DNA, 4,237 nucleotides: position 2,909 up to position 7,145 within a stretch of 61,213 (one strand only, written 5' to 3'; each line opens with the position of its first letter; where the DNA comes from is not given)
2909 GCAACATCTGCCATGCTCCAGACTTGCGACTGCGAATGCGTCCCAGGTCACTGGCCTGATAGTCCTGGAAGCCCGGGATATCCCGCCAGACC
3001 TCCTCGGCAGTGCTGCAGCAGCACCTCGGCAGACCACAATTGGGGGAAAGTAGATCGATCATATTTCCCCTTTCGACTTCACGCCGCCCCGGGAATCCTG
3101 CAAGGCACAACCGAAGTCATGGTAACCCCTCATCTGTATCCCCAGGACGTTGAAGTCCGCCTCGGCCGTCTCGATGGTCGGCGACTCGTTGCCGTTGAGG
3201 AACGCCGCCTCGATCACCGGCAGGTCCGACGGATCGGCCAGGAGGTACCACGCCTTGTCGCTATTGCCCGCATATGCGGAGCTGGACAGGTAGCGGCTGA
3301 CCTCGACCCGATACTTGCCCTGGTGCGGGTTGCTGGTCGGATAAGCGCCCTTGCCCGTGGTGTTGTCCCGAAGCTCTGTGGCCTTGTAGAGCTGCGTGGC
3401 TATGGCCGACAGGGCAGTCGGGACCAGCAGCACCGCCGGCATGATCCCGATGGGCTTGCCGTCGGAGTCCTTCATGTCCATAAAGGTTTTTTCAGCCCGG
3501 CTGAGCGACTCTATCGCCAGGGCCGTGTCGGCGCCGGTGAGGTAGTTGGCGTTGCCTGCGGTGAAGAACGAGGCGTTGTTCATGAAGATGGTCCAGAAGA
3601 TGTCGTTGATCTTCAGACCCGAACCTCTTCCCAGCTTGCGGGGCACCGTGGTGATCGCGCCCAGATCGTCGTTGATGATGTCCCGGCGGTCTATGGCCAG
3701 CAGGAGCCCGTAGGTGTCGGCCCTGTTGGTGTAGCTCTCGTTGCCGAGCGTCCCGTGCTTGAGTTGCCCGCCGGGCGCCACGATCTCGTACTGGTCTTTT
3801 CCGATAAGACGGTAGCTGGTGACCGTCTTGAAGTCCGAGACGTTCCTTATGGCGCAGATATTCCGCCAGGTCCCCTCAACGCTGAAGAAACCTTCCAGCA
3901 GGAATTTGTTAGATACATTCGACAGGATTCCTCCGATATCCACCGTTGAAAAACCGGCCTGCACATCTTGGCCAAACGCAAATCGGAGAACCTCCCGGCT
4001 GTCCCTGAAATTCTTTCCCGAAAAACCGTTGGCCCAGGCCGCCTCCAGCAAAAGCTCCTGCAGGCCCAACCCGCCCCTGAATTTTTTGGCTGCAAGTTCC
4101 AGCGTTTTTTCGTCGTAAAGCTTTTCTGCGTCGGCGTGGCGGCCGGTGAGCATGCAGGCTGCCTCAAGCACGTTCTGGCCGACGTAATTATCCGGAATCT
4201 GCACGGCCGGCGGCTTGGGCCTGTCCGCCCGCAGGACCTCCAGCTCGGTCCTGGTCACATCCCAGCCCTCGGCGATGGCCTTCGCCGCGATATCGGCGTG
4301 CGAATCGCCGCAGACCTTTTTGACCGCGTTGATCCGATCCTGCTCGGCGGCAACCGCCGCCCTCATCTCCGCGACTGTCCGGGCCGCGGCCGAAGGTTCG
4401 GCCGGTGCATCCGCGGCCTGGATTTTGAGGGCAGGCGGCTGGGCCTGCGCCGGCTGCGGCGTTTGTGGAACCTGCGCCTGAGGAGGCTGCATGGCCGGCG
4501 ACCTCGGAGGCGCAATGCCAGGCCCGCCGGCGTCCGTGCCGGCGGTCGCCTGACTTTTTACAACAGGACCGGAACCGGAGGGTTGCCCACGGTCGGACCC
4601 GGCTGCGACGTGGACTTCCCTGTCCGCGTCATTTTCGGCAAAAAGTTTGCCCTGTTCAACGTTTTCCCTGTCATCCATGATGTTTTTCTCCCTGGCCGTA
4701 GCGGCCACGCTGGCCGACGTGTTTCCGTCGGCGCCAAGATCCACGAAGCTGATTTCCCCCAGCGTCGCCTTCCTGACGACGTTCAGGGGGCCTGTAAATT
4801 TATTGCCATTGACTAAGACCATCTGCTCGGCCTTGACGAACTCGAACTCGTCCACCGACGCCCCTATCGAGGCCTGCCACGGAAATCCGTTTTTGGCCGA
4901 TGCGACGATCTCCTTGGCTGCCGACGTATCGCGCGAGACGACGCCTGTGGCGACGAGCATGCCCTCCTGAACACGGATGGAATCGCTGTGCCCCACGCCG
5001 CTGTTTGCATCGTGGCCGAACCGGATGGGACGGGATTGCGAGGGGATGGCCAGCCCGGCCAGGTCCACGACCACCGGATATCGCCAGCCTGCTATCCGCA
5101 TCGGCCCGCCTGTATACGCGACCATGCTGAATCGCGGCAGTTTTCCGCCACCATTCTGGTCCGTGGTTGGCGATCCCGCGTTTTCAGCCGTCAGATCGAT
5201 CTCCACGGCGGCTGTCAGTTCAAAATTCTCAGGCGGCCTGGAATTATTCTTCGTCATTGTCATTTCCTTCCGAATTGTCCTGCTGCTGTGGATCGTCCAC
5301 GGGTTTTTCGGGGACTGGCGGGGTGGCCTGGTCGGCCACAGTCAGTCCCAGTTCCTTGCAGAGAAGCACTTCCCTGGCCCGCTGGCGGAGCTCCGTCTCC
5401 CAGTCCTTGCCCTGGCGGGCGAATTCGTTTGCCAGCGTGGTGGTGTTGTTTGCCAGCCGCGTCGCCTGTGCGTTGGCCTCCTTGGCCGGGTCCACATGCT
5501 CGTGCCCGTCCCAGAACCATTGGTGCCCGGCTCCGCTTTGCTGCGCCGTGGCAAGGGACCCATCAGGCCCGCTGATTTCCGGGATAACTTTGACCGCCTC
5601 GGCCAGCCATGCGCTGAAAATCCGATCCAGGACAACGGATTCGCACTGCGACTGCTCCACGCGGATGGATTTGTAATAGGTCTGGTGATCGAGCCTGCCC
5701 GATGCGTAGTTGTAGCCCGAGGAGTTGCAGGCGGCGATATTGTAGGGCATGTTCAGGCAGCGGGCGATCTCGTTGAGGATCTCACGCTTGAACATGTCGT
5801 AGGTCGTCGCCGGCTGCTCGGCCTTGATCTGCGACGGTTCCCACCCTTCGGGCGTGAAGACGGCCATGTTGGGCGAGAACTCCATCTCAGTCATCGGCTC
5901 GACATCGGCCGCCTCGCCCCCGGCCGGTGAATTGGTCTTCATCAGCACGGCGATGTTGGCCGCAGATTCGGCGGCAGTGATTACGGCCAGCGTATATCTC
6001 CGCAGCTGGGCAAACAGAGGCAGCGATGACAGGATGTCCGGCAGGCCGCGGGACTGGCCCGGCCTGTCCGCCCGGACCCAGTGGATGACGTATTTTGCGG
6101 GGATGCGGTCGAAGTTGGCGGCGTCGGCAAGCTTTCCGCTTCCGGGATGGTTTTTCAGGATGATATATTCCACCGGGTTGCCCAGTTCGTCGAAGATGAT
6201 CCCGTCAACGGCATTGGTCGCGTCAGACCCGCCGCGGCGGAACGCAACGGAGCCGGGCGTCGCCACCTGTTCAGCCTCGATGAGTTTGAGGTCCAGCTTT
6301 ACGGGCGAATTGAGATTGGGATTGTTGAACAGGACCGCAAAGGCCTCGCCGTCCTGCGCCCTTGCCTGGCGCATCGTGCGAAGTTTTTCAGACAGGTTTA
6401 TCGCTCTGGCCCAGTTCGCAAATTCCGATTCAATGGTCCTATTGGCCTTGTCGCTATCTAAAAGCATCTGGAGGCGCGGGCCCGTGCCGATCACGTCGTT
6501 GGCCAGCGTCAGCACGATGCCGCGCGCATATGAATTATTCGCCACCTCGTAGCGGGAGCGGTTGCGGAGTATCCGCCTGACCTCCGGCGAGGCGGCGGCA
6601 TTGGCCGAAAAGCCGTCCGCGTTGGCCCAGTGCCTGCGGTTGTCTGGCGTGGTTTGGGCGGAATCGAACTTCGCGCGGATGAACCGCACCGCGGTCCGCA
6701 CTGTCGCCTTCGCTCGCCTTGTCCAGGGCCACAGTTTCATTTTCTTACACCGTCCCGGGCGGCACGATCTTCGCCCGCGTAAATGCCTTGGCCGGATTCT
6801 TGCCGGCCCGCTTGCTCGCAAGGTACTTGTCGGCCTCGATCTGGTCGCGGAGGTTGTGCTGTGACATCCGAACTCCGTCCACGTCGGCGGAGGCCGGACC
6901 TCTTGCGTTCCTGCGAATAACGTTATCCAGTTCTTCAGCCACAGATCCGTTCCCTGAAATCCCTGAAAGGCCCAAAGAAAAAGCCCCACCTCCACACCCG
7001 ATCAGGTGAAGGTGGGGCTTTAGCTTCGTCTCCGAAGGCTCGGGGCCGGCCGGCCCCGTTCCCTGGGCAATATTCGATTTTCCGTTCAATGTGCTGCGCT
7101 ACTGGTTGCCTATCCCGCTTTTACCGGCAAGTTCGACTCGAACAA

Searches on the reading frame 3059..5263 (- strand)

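Call 35: search_protein_families(library=phrogs, proteins=[window:3059-5263:-], max_evalue=0.001)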
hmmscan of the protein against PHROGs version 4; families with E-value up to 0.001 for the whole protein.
window:3059-5263:- (734 aa): 8 families
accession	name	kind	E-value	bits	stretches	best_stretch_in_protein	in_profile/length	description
phrog_4523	-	head and packaging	2.8e-72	245.4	1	87-732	84-643/644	major head and protease protein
phrog_133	-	head and packaging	7.6e-58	197.7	1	262-732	211-667/668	head maturation protease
phrog_29592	-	unknown function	9.1e-18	64.8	1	465-729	619-887/893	-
phrog_3244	-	head and packaging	7.8e-17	62.9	1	78-212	71-205/326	head maturation protease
phrog_26519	-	unknown function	1.2e-14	55.5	1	537-730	2-190/192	-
phrog_371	-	head and packaging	1.1e-09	39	1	578-659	231-303/303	major head protein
phrog_80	-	head and packaging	4.1e-09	37.2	1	79-204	275-395/607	head maturation protease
phrog_11321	-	unknown function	3.2e-05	24.6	1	85-211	44-161/327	-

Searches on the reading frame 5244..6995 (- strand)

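Call 35: search_protein_families(library=phrogs, proteins=[window:5244-6995:-], max_evalue=0.001)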
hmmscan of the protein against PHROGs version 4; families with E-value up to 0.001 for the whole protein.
window:5244-6995:- (583 aa): 2 families
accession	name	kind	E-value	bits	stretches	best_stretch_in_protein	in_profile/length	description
phrog_21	-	head and packaging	3.8e-62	211.5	1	103-578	35-529/1362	portal protein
phrog_537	-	head and packaging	2.2e-20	73.8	1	391-553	46-206/233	portal protein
